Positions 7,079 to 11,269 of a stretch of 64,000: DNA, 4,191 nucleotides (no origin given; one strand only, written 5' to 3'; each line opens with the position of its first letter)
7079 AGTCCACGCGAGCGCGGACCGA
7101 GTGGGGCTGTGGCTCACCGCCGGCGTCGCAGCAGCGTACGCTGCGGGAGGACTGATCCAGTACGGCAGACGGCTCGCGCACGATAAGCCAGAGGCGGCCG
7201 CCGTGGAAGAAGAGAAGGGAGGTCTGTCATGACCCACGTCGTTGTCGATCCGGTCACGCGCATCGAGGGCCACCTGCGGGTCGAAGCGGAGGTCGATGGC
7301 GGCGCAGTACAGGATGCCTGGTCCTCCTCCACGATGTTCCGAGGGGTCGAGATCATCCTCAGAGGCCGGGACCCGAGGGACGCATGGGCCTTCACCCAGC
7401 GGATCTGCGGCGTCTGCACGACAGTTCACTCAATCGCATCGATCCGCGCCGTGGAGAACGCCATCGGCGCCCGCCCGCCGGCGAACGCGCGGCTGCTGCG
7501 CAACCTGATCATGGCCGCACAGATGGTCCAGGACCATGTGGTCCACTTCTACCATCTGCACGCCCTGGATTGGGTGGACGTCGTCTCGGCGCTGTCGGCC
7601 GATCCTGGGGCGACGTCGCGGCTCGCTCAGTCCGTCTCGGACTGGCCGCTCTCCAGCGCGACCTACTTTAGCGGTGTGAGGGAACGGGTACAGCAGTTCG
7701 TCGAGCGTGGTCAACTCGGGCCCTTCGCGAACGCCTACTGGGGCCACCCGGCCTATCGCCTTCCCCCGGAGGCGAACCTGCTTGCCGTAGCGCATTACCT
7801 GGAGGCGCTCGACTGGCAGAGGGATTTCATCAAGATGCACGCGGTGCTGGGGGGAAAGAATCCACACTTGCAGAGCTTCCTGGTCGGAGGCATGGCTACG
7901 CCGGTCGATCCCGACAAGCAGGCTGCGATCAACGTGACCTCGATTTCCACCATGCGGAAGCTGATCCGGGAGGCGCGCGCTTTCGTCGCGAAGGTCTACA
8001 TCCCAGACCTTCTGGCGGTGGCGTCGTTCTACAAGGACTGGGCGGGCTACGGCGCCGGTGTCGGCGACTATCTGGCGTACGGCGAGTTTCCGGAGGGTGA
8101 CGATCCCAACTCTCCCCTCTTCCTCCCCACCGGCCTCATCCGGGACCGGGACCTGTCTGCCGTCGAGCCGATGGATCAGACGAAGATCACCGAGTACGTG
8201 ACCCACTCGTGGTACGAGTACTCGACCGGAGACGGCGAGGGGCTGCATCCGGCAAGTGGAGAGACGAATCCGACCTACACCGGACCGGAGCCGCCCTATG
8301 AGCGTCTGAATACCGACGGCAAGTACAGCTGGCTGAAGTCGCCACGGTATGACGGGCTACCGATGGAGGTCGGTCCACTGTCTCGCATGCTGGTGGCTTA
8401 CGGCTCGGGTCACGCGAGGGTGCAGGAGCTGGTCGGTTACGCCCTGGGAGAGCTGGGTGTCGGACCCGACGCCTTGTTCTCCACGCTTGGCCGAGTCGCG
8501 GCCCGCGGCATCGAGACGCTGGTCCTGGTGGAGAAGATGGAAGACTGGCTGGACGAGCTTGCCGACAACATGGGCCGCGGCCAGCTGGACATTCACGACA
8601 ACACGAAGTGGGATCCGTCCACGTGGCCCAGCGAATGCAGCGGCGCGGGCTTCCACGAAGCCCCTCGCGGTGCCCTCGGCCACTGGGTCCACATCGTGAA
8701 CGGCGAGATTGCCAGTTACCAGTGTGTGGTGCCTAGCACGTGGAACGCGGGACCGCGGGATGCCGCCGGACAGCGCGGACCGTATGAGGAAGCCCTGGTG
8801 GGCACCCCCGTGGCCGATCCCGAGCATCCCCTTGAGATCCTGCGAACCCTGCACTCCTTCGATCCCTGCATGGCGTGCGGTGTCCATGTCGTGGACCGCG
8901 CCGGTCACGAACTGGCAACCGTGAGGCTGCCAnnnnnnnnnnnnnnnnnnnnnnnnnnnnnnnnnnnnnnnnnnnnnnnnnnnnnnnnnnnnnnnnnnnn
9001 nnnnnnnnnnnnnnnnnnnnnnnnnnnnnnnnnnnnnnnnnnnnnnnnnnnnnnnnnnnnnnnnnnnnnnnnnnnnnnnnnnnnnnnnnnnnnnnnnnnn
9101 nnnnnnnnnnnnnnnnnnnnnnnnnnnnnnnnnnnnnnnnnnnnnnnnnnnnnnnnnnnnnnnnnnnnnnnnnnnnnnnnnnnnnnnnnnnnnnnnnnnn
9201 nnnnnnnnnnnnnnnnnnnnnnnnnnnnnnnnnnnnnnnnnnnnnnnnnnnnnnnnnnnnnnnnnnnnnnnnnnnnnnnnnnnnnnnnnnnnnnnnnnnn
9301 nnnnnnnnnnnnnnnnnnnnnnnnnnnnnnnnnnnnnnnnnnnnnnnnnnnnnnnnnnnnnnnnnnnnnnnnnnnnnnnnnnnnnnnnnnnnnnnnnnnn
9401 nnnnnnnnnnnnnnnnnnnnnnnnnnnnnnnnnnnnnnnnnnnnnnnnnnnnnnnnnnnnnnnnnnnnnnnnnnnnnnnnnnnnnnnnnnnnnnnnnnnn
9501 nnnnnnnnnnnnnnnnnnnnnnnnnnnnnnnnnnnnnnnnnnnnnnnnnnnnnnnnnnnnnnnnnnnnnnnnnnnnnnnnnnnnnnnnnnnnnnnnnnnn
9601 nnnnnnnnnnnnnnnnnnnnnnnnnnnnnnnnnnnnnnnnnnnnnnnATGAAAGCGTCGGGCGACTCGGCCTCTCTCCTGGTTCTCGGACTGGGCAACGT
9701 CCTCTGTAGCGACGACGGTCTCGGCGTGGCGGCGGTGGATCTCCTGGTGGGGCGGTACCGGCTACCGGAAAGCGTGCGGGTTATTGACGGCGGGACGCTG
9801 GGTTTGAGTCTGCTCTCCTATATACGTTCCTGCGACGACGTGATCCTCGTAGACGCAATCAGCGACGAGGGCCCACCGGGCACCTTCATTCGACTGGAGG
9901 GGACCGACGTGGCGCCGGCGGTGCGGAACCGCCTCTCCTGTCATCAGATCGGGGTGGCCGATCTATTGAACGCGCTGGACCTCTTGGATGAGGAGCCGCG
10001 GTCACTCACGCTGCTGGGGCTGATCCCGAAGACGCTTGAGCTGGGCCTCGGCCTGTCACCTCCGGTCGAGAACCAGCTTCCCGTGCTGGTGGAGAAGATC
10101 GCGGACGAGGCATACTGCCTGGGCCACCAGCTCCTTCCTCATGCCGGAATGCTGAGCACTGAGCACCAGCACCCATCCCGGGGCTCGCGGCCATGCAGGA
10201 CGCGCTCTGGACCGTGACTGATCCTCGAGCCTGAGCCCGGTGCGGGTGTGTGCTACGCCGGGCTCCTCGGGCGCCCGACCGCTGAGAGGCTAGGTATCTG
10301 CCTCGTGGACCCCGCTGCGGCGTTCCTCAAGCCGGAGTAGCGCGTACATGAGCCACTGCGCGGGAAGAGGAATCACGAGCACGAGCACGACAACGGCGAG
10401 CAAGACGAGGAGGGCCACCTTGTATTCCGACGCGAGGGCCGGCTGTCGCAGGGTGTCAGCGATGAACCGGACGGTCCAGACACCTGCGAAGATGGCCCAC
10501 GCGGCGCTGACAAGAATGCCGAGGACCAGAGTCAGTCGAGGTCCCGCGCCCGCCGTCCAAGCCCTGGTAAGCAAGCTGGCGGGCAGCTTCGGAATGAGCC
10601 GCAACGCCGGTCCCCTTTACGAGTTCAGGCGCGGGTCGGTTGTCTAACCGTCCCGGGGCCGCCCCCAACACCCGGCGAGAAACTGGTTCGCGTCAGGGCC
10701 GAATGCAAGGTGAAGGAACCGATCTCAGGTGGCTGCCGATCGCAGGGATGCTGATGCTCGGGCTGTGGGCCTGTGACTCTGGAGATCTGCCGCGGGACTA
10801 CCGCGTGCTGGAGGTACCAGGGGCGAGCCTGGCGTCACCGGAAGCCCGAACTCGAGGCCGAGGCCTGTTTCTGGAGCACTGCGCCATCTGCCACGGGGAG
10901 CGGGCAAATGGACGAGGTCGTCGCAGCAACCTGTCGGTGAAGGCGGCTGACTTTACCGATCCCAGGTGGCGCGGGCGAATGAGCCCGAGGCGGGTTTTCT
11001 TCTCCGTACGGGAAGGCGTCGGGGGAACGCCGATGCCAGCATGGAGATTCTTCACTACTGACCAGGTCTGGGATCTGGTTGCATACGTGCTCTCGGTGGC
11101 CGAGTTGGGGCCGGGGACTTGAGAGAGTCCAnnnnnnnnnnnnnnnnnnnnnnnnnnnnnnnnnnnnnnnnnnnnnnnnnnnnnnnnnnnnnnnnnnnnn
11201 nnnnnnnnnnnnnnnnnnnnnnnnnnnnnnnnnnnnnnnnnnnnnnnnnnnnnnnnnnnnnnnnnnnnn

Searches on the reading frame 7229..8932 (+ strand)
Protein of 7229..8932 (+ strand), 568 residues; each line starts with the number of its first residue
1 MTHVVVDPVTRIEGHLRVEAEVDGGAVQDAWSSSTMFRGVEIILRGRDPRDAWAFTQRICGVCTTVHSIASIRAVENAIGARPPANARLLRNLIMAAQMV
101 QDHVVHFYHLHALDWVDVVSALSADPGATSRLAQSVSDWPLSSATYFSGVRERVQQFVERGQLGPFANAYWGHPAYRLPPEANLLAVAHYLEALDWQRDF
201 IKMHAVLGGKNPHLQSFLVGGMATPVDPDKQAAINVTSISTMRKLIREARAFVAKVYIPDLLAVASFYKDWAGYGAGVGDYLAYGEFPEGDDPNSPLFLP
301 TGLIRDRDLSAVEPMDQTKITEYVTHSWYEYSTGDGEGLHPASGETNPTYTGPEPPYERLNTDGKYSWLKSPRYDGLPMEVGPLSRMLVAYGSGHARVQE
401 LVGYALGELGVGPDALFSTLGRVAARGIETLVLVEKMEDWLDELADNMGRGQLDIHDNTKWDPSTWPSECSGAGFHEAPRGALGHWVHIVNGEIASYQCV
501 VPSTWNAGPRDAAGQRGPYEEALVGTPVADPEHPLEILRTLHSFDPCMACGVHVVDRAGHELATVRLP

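Call 52: search_protein_families(library=pfam, proteins=[window:7229-8932:+], max_evalue=0.00001)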
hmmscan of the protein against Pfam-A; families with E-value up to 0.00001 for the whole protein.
window:7229-8932:+ (568 aa): 1 family
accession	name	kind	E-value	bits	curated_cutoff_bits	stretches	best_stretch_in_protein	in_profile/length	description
PF00374.24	NiFeSe_Hases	-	8.8e-234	777.5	25.8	1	38-553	1-508/508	Nickel-dependent hydrogenase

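Call 60: search_solved_structures(query=window:7229-8932:+, max_evalue=1e-50)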
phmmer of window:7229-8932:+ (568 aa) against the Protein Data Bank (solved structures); distinct sequences matched with E-value up to 1e-50: 53.
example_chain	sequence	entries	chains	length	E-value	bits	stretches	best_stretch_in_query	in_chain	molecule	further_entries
3myr_B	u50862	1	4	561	1.1e-222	744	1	3-553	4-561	Nickel-dependent hydrogenase large subunit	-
4c3o_A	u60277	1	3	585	2.9e-198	663.4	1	3-553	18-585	HYDROGENASE-1 LARGE SUBUNIT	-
3uqy_L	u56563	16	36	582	6e-183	612.8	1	4-553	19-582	Hydrogenase-1 large chain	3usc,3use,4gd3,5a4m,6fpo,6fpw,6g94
4ue3_LLL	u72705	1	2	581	1.5e-182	611.5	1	4-553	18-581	Hydrogenase-1 large chain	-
5lmm_L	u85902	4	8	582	1.5e-182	611.5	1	4-553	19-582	Hydrogenase-1 large chain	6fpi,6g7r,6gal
5lry_L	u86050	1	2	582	1.6e-182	611.4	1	4-553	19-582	Hydrogenase-1 large chain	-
5a4i_L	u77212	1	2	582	2.9e-182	610.6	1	4-553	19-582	Hydrogenase-1 large chain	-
5jrd_L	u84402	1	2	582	7.6e-182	609.2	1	4-553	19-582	Hydrogenase-1 large chain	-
5a4f_L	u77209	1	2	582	7.8e-182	609.1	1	4-553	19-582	Hydrogenase-1 large chain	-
5adu_L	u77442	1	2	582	1.4e-181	608.3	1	4-553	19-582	Hydrogenase-1 large chain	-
1h2a_L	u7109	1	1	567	6.2e-181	606.2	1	4-562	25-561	HYDROGENASE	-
4u9h_L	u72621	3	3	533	1.7e-178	598.2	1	4-553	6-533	Periplasmic [NiFe] hydrogenase large subunit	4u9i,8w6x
1ubh_L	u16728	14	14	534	1.7e-178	598.2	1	4-553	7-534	Periplasmic [NiFe] hydrogenase large subunit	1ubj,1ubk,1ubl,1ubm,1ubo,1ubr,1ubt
5xle_L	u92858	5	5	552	1.9e-178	598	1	4-553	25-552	Periplasmic [NiFe] hydrogenase large subunit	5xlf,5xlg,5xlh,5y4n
1h2r_L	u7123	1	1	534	3.1e-178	597.2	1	4-553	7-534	PROTEIN (PERIPLASMIC [NIFE] HYDROGENASE LARGE SUBUNIT)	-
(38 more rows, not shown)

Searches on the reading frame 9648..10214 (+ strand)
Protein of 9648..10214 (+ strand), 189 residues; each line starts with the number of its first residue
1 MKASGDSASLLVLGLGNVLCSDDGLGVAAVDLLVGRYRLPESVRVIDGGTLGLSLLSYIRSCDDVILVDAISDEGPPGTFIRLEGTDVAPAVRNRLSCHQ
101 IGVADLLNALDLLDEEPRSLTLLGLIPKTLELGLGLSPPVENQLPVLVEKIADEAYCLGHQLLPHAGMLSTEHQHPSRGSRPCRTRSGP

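Call 3: search_protein_families(library=pfam, proteins=[window:9648-10214:+], max_evalue=1)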
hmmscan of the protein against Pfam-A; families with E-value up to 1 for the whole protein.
window:9648-10214:+ (189 aa): 1 family
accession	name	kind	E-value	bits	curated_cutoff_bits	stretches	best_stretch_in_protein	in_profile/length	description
PF01750.23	HycI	-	2.1e-26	92.7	23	1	28-153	2-129/130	Hydrogenase maturation protease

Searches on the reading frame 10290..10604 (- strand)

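Call 3: search_protein_families(library=pfam, proteins=[window:10290-10604:-], max_evalue=1)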
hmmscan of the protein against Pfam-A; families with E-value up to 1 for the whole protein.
window:10290-10604:- (104 aa): 2 families
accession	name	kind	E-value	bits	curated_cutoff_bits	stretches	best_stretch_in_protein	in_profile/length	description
PF01769.21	MgtE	-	0.12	13.1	27.6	1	23-92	42-98/125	Divalent cation transporter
PF10066.14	DUF2304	-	0.35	11.6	25.5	1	37-86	6-55/106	Uncharacterized conserved protein (DUF2304)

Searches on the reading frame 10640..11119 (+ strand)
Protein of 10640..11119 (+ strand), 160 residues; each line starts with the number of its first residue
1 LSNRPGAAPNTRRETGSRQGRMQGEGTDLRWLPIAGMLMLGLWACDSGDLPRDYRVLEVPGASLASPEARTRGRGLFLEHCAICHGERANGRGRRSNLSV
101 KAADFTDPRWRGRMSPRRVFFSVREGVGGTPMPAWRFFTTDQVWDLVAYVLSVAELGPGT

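Call 3: search_protein_families(library=pfam, proteins=[window:10640-11119:+], max_evalue=1)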
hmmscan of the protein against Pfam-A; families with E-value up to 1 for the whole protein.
window:10640-11119:+ (160 aa): 3 families
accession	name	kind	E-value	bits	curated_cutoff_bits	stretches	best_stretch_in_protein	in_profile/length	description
PF13442.11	Cytochrome_CBB3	-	2.2e-11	44.4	27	1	71-150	4-68/68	Cytochrome C oxidase, cbb3-type, subunit III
PF00034.26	Cytochrom_C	-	1.9e-07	32.8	21.3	1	72-153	3-89/90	Cytochrome c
PF14495.11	Cytochrom_C550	-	0.22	11.7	27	0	65-108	21-64/136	Cytochrome c-550 domain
